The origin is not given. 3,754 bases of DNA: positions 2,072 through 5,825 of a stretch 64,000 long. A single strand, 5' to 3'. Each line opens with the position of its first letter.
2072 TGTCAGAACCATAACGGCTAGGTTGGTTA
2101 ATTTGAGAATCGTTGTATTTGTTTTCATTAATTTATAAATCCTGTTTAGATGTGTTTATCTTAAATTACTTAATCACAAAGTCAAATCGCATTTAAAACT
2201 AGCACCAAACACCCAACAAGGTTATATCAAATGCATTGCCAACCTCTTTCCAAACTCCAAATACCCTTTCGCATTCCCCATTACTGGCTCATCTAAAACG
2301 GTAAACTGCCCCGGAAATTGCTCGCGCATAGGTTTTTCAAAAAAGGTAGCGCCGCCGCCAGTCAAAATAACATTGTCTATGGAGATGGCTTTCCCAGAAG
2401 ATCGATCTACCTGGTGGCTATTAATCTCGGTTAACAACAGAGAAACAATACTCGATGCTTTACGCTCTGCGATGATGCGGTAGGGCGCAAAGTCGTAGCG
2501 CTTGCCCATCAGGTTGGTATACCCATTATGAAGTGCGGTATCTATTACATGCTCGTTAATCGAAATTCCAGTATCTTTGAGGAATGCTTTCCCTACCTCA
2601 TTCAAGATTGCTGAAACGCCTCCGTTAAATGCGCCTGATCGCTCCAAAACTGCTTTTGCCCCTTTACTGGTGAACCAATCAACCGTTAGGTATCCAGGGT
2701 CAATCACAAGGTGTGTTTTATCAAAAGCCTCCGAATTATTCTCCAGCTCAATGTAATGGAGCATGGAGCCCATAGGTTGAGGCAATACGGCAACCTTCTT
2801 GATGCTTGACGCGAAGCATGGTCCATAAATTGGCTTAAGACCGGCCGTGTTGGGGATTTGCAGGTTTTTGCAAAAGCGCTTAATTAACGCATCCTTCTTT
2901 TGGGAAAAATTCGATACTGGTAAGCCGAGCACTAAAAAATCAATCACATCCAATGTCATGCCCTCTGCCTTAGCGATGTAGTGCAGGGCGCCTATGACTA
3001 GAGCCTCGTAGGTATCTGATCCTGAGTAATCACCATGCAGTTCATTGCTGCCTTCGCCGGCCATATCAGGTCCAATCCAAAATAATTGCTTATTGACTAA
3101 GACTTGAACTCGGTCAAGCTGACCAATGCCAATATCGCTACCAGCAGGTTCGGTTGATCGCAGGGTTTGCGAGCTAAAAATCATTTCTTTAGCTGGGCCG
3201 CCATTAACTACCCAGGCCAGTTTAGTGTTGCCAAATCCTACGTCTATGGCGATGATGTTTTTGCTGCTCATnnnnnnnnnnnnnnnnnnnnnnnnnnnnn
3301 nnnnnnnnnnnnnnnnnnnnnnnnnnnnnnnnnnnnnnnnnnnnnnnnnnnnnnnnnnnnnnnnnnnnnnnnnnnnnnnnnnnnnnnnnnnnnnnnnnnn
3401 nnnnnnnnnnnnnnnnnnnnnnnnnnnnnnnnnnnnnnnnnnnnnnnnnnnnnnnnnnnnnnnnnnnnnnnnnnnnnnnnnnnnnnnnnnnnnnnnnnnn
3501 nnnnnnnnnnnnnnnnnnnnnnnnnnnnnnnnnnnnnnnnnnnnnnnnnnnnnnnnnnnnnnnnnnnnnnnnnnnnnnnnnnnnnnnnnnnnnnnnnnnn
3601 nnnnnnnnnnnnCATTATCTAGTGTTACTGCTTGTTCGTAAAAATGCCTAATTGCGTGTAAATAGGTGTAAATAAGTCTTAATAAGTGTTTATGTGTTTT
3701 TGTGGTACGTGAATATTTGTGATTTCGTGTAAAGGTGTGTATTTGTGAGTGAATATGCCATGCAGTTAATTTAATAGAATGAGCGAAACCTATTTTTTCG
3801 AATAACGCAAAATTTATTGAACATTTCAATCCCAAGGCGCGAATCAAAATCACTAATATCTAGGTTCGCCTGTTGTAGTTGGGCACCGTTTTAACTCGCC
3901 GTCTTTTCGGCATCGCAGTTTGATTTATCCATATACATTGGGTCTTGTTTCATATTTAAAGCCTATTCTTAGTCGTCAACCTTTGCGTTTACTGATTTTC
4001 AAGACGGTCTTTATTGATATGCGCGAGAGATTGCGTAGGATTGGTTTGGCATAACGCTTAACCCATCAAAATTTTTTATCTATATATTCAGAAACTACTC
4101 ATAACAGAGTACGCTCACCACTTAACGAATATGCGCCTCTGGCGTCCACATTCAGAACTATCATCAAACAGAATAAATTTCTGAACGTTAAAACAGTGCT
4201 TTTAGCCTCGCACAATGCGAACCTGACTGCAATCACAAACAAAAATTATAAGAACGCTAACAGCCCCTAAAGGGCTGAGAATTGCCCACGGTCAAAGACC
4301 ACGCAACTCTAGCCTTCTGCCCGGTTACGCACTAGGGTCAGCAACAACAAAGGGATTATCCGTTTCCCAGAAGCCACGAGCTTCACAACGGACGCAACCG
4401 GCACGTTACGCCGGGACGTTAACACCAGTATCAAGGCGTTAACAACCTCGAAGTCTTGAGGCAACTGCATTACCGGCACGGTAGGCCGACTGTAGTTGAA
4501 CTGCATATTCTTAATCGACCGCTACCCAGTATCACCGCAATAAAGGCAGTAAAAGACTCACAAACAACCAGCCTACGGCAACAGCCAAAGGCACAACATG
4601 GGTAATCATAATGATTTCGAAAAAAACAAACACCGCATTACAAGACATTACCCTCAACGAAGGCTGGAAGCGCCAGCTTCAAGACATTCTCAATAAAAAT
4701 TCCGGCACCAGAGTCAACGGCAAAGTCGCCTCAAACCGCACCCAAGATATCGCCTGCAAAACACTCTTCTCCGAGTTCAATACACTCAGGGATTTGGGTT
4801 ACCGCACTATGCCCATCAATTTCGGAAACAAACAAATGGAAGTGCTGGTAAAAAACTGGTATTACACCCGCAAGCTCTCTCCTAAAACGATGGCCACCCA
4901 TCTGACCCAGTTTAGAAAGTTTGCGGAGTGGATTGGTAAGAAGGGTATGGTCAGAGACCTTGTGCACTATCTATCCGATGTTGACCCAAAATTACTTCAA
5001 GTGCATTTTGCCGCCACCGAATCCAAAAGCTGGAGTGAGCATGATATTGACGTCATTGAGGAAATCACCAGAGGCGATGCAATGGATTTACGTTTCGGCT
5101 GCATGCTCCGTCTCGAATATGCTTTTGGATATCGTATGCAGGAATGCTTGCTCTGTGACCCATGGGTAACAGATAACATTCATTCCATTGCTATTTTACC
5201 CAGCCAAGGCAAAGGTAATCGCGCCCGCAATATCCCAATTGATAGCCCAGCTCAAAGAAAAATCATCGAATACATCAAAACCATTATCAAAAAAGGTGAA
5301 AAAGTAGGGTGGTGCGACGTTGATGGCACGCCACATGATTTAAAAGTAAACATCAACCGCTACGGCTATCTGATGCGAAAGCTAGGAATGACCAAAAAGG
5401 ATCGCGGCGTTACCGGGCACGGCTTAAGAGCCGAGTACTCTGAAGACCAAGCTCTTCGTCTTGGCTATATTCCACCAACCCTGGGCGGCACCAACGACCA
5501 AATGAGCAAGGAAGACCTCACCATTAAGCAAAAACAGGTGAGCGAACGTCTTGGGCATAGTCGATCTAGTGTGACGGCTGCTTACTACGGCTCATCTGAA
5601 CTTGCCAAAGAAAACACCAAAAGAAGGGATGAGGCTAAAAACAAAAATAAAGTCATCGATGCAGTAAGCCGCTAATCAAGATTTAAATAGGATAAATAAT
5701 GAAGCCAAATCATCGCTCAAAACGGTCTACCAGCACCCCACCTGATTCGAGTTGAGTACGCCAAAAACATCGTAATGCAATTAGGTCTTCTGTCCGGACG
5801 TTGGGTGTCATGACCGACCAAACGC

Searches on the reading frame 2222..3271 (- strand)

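Call 101: search_protein_families(library=pfam, proteins=[window:2222-3271:-], max_evalue=0.001)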
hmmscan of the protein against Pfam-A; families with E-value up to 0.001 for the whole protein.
window:2222-3271:- (349 aa): 2 families
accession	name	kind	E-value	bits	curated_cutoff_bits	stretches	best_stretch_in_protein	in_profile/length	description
PF17989.7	ALP_N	-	5.4e-19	69.3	26.3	1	8-168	1-148/148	Actin like proteins N terminal domain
PF21522.3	MreB-like_C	-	2.5e-11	44.7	27.8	1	189-316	1-122/123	Archaeal actin homologue MreB-like, C-terminal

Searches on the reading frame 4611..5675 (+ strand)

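Call 101: search_protein_families(library=pfam, proteins=[window:4611-5675:+], max_evalue=0.001)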
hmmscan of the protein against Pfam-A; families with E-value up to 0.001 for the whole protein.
window:4611-5675:+ (354 aa): 1 family
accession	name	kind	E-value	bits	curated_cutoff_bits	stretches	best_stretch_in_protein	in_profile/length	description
PF00589.27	Phage_integrase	-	6.2e-06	26.5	27.1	0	149-276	11-136/172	Phage integrase family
